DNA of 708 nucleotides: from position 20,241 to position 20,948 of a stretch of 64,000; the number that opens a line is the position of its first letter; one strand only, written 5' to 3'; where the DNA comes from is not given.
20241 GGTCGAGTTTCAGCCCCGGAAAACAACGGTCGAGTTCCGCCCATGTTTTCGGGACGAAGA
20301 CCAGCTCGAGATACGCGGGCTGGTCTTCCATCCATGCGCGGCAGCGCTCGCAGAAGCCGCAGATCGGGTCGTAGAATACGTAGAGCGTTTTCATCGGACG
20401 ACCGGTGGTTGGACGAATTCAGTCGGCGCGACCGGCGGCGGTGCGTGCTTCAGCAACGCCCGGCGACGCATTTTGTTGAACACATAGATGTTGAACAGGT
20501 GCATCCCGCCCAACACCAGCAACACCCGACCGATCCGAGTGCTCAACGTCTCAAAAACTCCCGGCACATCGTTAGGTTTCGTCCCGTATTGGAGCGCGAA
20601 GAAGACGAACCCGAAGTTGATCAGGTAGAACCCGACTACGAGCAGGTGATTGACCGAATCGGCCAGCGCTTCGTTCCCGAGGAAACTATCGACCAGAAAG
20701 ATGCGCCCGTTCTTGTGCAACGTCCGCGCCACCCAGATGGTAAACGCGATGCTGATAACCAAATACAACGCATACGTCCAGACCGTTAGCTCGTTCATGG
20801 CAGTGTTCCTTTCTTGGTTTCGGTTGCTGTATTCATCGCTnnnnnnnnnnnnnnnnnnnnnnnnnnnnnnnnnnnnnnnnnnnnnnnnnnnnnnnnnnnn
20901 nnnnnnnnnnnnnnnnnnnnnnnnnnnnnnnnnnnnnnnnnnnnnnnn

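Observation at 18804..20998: Operon of three tandem DCC-family (DUF393) thiol-disulfide oxidoreductase paralogs led by a membrane protein and a His-rich mini-ORF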

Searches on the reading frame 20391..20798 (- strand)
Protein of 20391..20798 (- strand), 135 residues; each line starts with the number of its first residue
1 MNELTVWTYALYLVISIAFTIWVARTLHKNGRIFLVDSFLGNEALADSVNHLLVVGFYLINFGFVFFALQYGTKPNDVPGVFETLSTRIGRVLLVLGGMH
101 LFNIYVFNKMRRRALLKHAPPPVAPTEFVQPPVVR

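Call 3: search_protein_families(library=pfam, proteins=[window:20391-20798:-], max_evalue=0.01)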
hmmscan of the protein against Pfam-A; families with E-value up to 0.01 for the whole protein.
window:20391-20798:- (135 aa): 0 families

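Call 6: search_protein_families(library=ncbifam, proteins=[window:20391-20798:-], max_evalue=0.01)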
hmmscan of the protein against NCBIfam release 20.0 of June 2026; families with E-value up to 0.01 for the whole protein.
window:20391-20798:- (135 aa): 0 families

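Call 11: find_encoding_contigs(protein=window:20391-20798:-, flank=10000, max_places=6)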
Protein window:20391-20798:- (135 aa): 4 contigs read that carry it; 2 places shown.
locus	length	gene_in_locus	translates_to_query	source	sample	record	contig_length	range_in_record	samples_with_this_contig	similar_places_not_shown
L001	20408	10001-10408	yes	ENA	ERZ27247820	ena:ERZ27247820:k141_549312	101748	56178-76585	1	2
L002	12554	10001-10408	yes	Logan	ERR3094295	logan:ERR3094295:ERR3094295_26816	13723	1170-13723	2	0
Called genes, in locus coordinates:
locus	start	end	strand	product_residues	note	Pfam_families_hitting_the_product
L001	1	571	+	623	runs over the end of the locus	-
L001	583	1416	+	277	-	PF03130:HEAT_PBS (faint), PF13646:HEAT_2 (faint)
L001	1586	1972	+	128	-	-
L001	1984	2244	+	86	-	-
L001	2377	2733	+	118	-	-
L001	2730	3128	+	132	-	-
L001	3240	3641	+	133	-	-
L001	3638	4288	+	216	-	-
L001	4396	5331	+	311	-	-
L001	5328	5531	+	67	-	-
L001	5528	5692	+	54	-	-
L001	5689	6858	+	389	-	PF00145:DNA_methylase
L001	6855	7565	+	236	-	-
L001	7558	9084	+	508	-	PF06074:Portal_Mu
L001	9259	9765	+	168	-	PF12802:MarR_2 (weak)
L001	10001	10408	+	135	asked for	-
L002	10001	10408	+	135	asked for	-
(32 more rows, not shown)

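Call 12: find_homologous_proteins(query=window:20391-20798:-, max_evalue=0.001)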
Query window:20391-20798:- (135 aa): 8000 proteins with E <= 0.001 among 8000 candidates; the best 120 are listed.
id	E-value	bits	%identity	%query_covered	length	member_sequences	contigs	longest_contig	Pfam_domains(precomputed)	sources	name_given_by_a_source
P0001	2.6e-78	279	93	100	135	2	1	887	-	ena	-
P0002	1.8e-57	211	76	93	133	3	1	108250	-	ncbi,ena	-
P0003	1.9e-57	211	79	90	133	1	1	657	-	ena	-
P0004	7.0e-57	209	75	93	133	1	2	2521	-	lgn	-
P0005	1.4e-56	208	78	89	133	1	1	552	-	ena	-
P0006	2.1e-56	208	78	89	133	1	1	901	-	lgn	-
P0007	2.5e-56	207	76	90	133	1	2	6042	-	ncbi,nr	ncbi:MAG TPA: hypothetical protein VG733_18330 [Chthoniobacteraceae bacterium]|nr:hypothetical prote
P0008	2.7e-56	207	75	93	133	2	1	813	-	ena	-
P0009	3.1e-56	207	71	97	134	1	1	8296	-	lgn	-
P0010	5.4e-56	206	71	97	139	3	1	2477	-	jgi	jgi:hypothetical protein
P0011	6.7e-56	206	74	93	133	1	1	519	-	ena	-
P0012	7.1e-56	206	72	93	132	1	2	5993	-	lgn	-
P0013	7.2e-56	206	73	95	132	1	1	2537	-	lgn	-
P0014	7.9e-56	206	75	96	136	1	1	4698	-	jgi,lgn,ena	-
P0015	9.6e-56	206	74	92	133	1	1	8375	-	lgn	-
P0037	1.4e-54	202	77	90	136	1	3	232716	-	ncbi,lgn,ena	ncbi:MAG: hypothetical protein AAB074_16970 [Planctomycetota bacterium]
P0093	3.1e-53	197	74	89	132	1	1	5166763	-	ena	-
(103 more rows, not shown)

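Call 13: find_encoding_contigs(protein=P0093, flank=6000, max_places=2)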
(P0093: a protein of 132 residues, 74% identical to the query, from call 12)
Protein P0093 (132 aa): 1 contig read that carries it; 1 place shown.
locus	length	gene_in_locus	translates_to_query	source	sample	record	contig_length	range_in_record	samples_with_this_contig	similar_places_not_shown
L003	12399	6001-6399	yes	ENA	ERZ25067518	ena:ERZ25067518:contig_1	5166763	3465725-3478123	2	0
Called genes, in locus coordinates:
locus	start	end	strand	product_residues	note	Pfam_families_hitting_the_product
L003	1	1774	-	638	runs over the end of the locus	PF00009:GTP_EFTU, PF01926:MMR_HSR1, PF25461:Beta-barrel_SelB, PF09107:WHD_3rd_SelB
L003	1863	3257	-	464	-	PF03841:SelA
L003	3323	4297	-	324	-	PF00586:AIRS, PF02769:AIRS_C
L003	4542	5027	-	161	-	-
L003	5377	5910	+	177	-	PF12802:MarR_2 (faint)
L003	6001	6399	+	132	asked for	-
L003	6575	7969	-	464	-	PF01435:Peptidase_M48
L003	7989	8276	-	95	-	PF01809:YidD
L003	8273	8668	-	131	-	PF00825:Ribonuclease_P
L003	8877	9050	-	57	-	PF00468:Ribosomal_L34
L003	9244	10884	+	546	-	PF03460:NIR_SIR_ferr, PF01077:NIR_SIR, PF03460:NIR_SIR_ferr, PF01077:NIR_SIR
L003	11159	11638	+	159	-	PF00583:Acetyltransf_1, PF13673:Acetyltransf_10 (weak), PF13508:Acetyltransf_7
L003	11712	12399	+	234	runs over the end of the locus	PF00731:AIRC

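Call 14: find_encoding_contigs(protein=P0037, flank=6000, max_places=2)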
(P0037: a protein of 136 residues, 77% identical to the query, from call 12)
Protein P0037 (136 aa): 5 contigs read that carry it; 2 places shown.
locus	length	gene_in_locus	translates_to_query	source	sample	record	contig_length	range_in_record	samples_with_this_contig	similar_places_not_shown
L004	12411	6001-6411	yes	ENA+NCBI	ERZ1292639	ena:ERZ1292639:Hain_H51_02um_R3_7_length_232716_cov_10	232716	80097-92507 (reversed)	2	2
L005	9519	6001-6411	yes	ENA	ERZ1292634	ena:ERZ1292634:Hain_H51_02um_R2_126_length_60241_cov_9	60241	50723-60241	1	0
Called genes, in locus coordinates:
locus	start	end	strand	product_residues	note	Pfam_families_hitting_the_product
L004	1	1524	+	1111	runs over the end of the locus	PF00211:Guanylate_cyc, PF13191:AAA_16, PF13424:TPR_12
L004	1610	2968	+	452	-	PF00756:Esterase (weak)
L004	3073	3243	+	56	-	-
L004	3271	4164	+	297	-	PF13646:HEAT_2 (weak), PF03130:HEAT_PBS (faint)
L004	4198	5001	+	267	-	-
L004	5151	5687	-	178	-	PF10543:ORF6N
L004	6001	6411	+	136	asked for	-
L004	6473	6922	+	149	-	PF04134:DCC1-like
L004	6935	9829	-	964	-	PF00069:Pkinase, PF07714:PK_Tyr_Ser-Thr, PF03781:FGE-sulfatase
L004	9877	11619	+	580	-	PF00664:ABC_membrane, PF00005:ABC_tran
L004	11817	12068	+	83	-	PF13240:Zn_Ribbon_1 (weak)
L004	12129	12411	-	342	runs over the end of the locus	-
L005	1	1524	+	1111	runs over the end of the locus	PF00211:Guanylate_cyc, PF13191:AAA_16, PF13424:TPR_12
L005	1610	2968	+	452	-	PF00756:Esterase (weak)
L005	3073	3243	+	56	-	-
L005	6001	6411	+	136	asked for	-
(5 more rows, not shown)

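Call 15: find_encoding_contigs(protein=P0002, flank=6000, max_places=2)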
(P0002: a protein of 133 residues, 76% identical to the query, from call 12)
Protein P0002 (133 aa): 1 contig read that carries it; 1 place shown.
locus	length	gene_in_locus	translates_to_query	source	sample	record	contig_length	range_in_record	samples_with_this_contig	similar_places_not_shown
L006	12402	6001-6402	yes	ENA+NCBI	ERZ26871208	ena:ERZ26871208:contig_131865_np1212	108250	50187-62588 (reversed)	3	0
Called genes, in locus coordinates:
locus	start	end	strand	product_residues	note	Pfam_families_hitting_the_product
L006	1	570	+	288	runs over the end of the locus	-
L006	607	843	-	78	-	-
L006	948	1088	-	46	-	PF18919:DUF5670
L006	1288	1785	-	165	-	-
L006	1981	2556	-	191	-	-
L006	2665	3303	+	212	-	PF02698:DUF218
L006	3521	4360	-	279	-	PF01261:AP_endonuc_2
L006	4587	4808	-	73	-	-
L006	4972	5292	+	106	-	-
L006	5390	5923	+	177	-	PF12802:MarR_2 (faint)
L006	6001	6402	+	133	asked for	-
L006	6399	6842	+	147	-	PF04134:DCC1-like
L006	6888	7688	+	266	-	PF13813:MBOAT_2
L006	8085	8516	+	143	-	-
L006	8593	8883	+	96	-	-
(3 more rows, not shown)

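Call 19: find_related_loci(query=A1, collection=genome_contigs, flank=6000)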
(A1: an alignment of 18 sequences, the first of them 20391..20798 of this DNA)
Query A1 (135 aa) in genome_contigs; peptide patterns used: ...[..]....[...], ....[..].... (x = any residue, [..] = any of these).
599 stretches matched a pattern (row limit reached: there are more); 574 encode a relative of the query (tblastn E <= 1e-3); the best 80 are kept; 80 distinct loci.
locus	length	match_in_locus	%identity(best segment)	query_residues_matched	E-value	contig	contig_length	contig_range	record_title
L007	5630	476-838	76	5-125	4e-60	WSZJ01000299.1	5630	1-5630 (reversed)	MAG: Planctomycetota bacterium isolate X3_MetaBAT.40 scaffold_12876, whole genome shotgun sequence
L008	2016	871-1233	76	5-125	5e-61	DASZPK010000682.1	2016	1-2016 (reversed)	MAG TPA_asm: Chthoniobacteraceae bacterium isolate SMAG_U5969 k141_292510, whole genome shotgun sequence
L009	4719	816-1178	71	5-125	5e-56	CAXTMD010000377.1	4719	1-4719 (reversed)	MAG TPA_asm: uncultured Chthoniobacterales bacterium isolate public_SRR14721929_metawrap_bin.1 genome assembly, contig:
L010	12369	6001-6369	71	5-127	2e-55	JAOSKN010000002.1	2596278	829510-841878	MAG: Planctomycetota bacterium isolate FR_30 FR-Planctomycetota-2_s2, whole genome shotgun sequence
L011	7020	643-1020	67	5-130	4e-55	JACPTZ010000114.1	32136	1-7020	MAG: Planctomycetota bacterium isolate NC_groundwater_745_Ag_S-0.65um_67_9 S37_SO-6_scaffold_20273, whole genome shotgun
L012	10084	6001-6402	66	6-132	2e-54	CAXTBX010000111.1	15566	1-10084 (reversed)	MAG TPA_asm: uncultured Chthoniobacterales bacterium isolate private_GTX0163_metawrap_bin.1 genome assembly, contig: pri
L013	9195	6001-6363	67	5-125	4e-54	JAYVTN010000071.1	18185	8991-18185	MAG: Spartobacteria bacterium isolate GL74_UP_concoct_187_sub GL74_UP_concoct_187_sub_70, whole genome shotgun sequence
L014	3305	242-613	69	6-129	4e-54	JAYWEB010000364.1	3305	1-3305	MAG: Chthoniobacter sp. isolate GL97_DN_concoct_74_sub GL97_DN_concoct_74_sub_363, whole genome shotgun sequence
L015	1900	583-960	67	5-130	3e-55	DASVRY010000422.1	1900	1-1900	MAG TPA_asm: Chthoniobacteraceae bacterium isolate SMAG_U3248 k141_468837, whole genome shotgun sequence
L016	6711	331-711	67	5-131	7e-54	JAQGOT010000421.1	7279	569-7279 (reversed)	MAG: Pedosphaera sp. isolate RYN_620 scaffold_4409570, whole genome shotgun sequence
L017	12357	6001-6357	71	5-123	2e-53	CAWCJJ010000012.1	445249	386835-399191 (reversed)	MAG: uncultured bacterium isolate MFD04580.bin.2.110 genome assembly, contig: contig_28169, whole genome shotgun sequenc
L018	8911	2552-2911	70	6-125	2e-53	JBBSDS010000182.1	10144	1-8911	MAG: Chthoniobacterales bacterium isolate LS1_sbin.21 LS1_sbin.21_K_84875_L_10144_cov_9.0000, whole genome shotgun seque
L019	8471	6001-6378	65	6-131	1e-53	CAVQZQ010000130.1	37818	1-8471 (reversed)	MAG: uncultured Acidobacteriota bacterium isolate MFD10064.bin.2.75 genome assembly, contig: contig_90195, whole genome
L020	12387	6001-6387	68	4-132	7e-54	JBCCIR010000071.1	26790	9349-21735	MAG: Verrucomicrobiota bacterium isolate P01_B01_bin.95 k141_1960730_length_26790_cov_27.7494, whole genome shotgun sequ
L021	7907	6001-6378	64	4-129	2e-53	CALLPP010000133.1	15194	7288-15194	MAG: uncultured Algisphaera sp. isolate H4_Bin_Bin_122_1_1 genome assembly, contig: c_000004234351, whole genome shotgun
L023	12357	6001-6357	71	7-125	6e-53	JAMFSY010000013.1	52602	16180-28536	MAG: Candidatus Methylacidiphilales bacterium isolate NGEE_A_bin15 k127_68984, whole genome shotgun sequence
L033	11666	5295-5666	69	3-126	5e-52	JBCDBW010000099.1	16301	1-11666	MAG: Verrucomicrobiota bacterium isolate P01_F01_bin.92 k141_623865_length_16301_cov_15.0000, whole genome shotgun seque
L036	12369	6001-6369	65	3-125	3e-51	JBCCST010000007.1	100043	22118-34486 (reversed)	MAG: Planctomycetota bacterium isolate P01_D01_bin.62 k141_247709_length_100043_cov_17.0000, whole genome shotgun sequen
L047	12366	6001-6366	66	6-127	1e-50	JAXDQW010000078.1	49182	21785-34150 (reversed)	MAG: Chthoniobacter sp. isolate BP_744 scaffold_296967, whole genome shotgun sequence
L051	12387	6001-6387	65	4-133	2e-50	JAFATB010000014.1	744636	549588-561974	MAG: Acidobacteriota bacterium isolate CP_BM_ER_R9_1 BM_ER_R9_k147_1692367, whole genome shotgun sequence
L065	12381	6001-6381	63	4-130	9e-50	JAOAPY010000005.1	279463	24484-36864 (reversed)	MAG: Acidobacteria bacterium isolate RYN_26 scaffold_6179228, whole genome shotgun sequence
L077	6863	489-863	62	4-128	3e-49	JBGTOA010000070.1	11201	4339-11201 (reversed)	MAG: Pyrinomonadaceae bacterium isolate JTS-RE40 k141_12417653, whole genome shotgun sequence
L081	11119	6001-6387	63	1-130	4e-49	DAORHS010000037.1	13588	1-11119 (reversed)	MAG TPA_asm: Prosthecobacter sp. isolate AMR_MDS_5598 NODE_728_length_13588_cov_7.400429, whole genome shotgun sequence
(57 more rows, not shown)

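Call 43: search_protein_families(library=pfam, proteins=[L051:6399-7349:+, L023:8123-8563:+, L081:7314-8183:+, L077:2045-2476:+, L020:8039-8437:+], max_evalue=0.01)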
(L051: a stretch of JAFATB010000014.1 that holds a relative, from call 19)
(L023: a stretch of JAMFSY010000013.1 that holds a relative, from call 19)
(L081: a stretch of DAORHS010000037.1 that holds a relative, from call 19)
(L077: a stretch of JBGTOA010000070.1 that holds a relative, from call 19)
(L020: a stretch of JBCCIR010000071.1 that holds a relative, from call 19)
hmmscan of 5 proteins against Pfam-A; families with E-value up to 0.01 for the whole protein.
L051:6399-7349:+ (316 aa): 2 families
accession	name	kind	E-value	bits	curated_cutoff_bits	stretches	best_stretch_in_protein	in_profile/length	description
PF01370.27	Epimerase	-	2.6e-13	50.4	20.9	1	3-228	1-240/240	NAD dependent epimerase/dehydratase family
PF08338.16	DUF1731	-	2.3e-08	34.1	27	1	258-303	5-47/47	Domain of unknown function (DUF1731)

L023:8123-8563:+ (146 aa): 0 families

L081:7314-8183:+ (289 aa): 1 family
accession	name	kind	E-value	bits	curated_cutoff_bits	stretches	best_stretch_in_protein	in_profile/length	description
PF13813.11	MBOAT_2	-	8e-10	39.3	25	1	157-232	3-83/85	Membrane bound O-acyl transferase family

L077:2045-2476:+ (143 aa): 1 family
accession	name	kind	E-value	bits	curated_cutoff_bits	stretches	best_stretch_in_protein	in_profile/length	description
PF04134.17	DCC1-like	-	8.3e-29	101.6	27.8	1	11-125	1-113/113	DCC1-like thiol-disulfide oxidoreductase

L020:8039-8437:+ (132 aa): 1 family
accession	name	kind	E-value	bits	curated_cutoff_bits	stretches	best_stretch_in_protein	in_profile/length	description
PF04134.17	DCC1-like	-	1.5e-08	36.3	27.8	1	21-116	1-105/113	DCC1-like thiol-disulfide oxidoreductase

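Call 45: find_encoding_contigs(protein=P0001, flank=2000, max_places=3)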
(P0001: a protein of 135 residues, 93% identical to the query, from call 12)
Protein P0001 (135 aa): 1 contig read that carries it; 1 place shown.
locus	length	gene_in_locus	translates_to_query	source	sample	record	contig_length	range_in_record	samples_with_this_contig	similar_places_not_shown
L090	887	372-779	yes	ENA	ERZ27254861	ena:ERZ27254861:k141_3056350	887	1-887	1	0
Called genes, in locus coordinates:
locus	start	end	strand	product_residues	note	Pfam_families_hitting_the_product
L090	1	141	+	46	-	?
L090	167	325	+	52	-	-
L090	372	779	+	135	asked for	-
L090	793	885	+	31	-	?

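Call 49: predict_structure(alignment_id=A1)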
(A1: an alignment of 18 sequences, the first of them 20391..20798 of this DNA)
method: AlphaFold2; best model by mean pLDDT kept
length: 135 residues; sequences in the alignment: 18
mean_pLDDT: 72.3   pTM: 0.44
mean pLDDT of the five models: 72.3, 68.0, 63.5, 59.8, 59.3
residues with pLDDT >= 90: 0; 70-90: 103; 50-70: 32; < 50: 0
segments of 3 or more residues with pLDDT < 50: none
pLDDT, mean of each block of 10 residues (from residue 1): 70 74 70 66 75 75 71 75 74 73 74 72 71 72
secondary structure, 60 per line:
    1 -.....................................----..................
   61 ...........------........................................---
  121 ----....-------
elements in order: H2-38 H43-71 H78-117 H125-128

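Call 90: search_protein_families(library=pfam, proteins=[L047:6780-7376:+, L036:7078-7749:+, L020:6882-7622:+, L081:6414-6866:+, L065:6776-7495:+, L047:7373-8110:+, L047:8065-9030:+], max_evalue=0.01)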
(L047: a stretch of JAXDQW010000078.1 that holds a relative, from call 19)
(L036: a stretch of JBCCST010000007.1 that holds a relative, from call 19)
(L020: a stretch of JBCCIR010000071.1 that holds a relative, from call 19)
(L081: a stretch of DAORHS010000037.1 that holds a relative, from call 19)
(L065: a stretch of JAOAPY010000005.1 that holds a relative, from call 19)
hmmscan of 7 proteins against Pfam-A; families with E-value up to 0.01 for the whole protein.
L047:6780-7376:+ (198 aa): 0 families

L036:7078-7749:+ (223 aa): 0 families

L020:6882-7622:+ (246 aa): 0 families

L081:6414-6866:+ (150 aa): 0 families

L065:6776-7495:+ (239 aa): 2 families
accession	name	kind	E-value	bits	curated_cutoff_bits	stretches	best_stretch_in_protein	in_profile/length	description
PF17931.6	TetR_C_23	-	1.3e-23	84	29.1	1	92-206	1-115/127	Tetracyclin repressor-like, C-terminal domain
PF00440.29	TetR_N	-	5.8e-18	64.8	24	1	22-67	1-46/47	Bacterial regulatory proteins, tetR family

L047:7373-8110:+ (245 aa): 1 family
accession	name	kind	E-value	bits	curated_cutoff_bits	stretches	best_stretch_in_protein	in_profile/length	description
PF09844.14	DUF2071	-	5.7e-12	46.2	27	1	18-158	8-143/212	Uncharacterized conserved protein (COG2071)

L047:8065-9030:+ (321 aa): 8 families
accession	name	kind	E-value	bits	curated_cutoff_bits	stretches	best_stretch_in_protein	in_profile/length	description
PF01370.27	Epimerase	-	7.8e-23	81.6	20.9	1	14-223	1-227/240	NAD dependent epimerase/dehydratase family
PF08338.16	DUF1731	-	9.4e-13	48.1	27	1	259-302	1-44/47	Domain of unknown function (DUF1731)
PF16363.11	GDP_Man_Dehyd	-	2.5e-12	47.4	27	2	69-144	77-152/332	GDP-mannose 4,6 dehydratase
PF13460.12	NAD_binding_10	-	2.3e-06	28.1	27.2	1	18-132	1-109/184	NAD(P)H-binding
PF01073.25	3Beta_HSD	-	3.2e-06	26.8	22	1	15-112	1-109/280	3-beta hydroxysteroid dehydrogenase/isomerase family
PF08659.16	KR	-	5.7e-05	23.6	22.6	0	35-128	52-144/180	KR domain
PF05368.20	NmrA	-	0.0057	16.7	27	0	13-46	4-37/298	NmrA-like family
PF04321.23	RmlD_sub_bind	-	0.0082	15.7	27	0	12-105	1-88/287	RmlD substrate binding domain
